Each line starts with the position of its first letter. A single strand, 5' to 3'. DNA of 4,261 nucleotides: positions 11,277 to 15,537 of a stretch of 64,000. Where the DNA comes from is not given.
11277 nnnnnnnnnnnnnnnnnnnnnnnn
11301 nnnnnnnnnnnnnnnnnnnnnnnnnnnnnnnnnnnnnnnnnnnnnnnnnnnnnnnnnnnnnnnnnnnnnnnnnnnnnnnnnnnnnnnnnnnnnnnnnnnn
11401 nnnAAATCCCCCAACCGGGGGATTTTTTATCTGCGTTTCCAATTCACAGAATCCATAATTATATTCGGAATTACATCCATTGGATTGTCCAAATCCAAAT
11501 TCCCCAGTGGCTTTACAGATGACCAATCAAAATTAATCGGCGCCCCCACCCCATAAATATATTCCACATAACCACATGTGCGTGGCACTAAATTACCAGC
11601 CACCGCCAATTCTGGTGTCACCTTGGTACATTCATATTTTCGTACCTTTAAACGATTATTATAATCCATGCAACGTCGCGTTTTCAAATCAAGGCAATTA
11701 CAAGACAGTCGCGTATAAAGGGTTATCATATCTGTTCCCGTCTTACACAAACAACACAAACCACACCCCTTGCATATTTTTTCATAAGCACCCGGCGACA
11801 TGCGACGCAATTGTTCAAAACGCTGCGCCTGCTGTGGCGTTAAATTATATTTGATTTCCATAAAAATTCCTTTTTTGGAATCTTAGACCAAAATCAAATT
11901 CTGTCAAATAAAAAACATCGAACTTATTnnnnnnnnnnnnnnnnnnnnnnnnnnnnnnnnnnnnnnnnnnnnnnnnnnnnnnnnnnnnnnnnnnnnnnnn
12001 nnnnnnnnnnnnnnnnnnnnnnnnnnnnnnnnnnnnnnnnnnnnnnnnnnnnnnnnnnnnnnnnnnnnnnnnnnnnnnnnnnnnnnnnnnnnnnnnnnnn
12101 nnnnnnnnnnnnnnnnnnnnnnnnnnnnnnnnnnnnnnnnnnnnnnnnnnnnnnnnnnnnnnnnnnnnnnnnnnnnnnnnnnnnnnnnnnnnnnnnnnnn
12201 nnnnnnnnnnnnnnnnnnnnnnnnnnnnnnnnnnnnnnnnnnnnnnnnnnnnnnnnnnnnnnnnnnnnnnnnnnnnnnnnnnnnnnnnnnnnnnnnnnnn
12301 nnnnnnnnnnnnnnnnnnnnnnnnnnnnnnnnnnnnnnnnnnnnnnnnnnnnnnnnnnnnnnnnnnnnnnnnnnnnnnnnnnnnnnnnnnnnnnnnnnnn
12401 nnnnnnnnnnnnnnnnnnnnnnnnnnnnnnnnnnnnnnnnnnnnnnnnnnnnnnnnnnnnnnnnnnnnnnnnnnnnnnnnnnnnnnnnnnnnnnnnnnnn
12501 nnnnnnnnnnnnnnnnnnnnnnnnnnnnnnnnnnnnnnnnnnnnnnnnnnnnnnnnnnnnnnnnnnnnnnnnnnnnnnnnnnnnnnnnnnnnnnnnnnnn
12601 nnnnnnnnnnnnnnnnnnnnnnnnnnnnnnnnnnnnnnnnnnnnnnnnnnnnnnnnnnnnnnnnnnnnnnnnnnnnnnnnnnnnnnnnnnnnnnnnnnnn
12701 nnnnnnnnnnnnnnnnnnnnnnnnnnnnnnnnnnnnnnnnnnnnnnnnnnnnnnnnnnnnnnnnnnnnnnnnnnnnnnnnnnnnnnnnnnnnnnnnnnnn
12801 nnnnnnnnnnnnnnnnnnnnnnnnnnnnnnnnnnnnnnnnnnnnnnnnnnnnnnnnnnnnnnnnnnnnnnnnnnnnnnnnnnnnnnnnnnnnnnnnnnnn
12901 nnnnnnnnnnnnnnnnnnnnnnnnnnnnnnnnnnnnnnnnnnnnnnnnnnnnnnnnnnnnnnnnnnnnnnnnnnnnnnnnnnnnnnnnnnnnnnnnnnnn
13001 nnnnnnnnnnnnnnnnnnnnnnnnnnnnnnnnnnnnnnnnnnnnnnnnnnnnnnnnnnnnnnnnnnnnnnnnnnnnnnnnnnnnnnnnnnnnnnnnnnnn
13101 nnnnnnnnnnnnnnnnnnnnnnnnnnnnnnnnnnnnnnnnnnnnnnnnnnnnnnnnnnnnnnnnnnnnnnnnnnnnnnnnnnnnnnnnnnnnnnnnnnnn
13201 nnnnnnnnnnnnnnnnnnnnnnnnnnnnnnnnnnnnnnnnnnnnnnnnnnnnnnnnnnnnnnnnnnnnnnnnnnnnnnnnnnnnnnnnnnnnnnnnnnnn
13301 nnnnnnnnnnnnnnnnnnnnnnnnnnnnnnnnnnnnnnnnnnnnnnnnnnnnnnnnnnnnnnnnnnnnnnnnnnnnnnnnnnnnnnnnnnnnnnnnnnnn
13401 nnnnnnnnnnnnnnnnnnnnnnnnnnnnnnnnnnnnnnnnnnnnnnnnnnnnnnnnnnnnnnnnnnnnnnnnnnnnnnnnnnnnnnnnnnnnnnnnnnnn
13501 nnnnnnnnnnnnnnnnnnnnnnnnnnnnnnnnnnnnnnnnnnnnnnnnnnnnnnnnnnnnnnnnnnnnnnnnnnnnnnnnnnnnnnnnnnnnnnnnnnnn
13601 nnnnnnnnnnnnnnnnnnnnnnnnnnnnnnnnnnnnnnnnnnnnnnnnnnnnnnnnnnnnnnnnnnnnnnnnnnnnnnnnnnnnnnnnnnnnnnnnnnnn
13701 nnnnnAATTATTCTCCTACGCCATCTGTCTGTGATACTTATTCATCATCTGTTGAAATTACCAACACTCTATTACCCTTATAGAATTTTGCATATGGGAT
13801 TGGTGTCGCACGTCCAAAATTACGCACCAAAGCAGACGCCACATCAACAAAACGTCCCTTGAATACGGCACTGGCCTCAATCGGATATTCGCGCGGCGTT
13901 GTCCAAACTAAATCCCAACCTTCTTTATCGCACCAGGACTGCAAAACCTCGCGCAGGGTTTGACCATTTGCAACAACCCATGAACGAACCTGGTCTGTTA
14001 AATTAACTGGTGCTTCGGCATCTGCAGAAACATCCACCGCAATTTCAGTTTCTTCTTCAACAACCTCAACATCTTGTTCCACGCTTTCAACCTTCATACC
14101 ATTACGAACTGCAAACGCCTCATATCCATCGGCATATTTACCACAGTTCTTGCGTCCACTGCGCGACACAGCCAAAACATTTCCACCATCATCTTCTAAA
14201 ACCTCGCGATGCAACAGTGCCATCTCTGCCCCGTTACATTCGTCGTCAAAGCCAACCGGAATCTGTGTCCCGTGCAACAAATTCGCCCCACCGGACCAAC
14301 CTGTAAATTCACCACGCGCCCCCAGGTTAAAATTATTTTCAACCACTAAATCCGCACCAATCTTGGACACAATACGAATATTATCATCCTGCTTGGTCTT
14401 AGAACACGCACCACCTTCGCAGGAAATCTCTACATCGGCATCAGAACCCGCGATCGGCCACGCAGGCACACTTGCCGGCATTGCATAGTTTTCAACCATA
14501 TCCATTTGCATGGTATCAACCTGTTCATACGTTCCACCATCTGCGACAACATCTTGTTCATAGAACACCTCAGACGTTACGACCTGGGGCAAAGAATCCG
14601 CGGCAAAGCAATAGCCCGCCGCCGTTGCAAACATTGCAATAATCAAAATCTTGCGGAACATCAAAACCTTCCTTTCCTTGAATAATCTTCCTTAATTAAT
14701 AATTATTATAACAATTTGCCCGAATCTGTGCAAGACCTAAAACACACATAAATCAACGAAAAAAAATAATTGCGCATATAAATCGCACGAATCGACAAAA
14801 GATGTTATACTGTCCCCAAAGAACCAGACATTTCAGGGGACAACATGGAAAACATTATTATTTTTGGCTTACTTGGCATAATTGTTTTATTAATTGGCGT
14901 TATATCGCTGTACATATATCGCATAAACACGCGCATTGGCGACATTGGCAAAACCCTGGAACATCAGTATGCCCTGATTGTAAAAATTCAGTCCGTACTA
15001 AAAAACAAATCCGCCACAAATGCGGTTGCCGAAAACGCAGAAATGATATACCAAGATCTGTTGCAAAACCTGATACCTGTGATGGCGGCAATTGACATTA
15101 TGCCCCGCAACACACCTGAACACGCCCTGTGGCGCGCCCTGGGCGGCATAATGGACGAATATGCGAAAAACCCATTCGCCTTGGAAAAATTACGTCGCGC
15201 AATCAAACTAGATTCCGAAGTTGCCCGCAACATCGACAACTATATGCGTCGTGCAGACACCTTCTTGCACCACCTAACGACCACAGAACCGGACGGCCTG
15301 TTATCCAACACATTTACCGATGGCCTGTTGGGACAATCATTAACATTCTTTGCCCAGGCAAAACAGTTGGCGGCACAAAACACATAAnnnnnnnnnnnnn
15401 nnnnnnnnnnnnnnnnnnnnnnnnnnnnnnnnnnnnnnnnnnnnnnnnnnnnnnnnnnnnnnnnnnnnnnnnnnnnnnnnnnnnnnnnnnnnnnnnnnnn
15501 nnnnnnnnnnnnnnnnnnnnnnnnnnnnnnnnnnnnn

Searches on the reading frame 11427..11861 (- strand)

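Call 5: search_protein_families(library=pfam, proteins=[window:11427-11861:-], max_evalue=1)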
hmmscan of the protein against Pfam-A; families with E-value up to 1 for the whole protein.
window:11427-11861:- (144 aa): 0 families

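Call 6: search_protein_families(library=ncbifam, proteins=[window:11427-11861:-], max_evalue=1)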
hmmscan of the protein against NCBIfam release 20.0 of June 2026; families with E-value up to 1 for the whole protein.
window:11427-11861:- (144 aa): 11 families
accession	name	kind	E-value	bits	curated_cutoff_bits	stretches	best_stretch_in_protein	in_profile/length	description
NF003502.0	PRK05170.1-6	equivalog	6.5e-17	62.1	250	1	17-99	13-96/149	YcgN family cysteine cluster protein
NF003507.0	PRK05170.2-5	equivalog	3.5e-16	59.4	170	1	16-101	10-96/146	YcgN family cysteine cluster protein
NF003501.0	PRK05170.1-5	equivalog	6.7e-16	58.3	167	1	16-99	11-95/160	YcgN family cysteine cluster protein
NF003499.0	PRK05170.1-2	equivalog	2e-15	57.2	235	1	14-103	13-104/150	YcgN family cysteine cluster protein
NF003500.0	PRK05170.1-4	equivalog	6.5e-15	55.4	203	1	16-108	8-101/147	YcgN family cysteine cluster protein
NF003503.0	PRK05170.2-1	equivalog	1.5e-14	54.1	232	1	16-99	9-93/145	YcgN family cysteine cluster protein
NF003508.0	PRK05170.2-6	equivalog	3.4e-14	53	286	1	17-101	16-101/152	YcgN family cysteine cluster protein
NF003504.0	PRK05170.2-2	equivalog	1.4e-13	50.8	150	1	24-100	14-90/104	YcgN family cysteine cluster protein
NF003498.0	PRK05170.1-1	equivalog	1.5e-13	50.8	256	1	16-99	10-94/148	YcgN family cysteine cluster protein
NF003506.0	PRK05170.2-4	equivalog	1.1e-10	41.5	248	1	6-106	5-107/158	YcgN family cysteine cluster protein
NF003505.0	PRK05170.2-3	equivalog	5.5e-08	32.7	206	1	16-108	9-115/164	YcgN family cysteine cluster protein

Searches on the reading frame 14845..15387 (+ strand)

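Call 5: search_protein_families(library=pfam, proteins=[window:14845-15387:+], max_evalue=1)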
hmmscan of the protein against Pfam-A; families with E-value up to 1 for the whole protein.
window:14845-15387:+ (180 aa): 0 families

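Call 6: search_protein_families(library=ncbifam, proteins=[window:14845-15387:+], max_evalue=1)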
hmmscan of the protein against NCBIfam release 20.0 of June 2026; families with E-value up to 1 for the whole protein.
window:14845-15387:+ (180 aa): 3 families
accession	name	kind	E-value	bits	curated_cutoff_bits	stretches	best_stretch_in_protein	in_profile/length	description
NF052652.1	YtvA_fam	equivalog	0.064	12.8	250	1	108-145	56-93/243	YtvA family blue-light photoreceptor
NF004913.0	PRK06271.1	equivalog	0.069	12.4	211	1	3-82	128-204/220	V-type ATP synthase subunit K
NF041424.1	Brachy_memb_1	equivalog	0.36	10.5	140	1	5-71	69-132/306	WESB_1763 family membrane protein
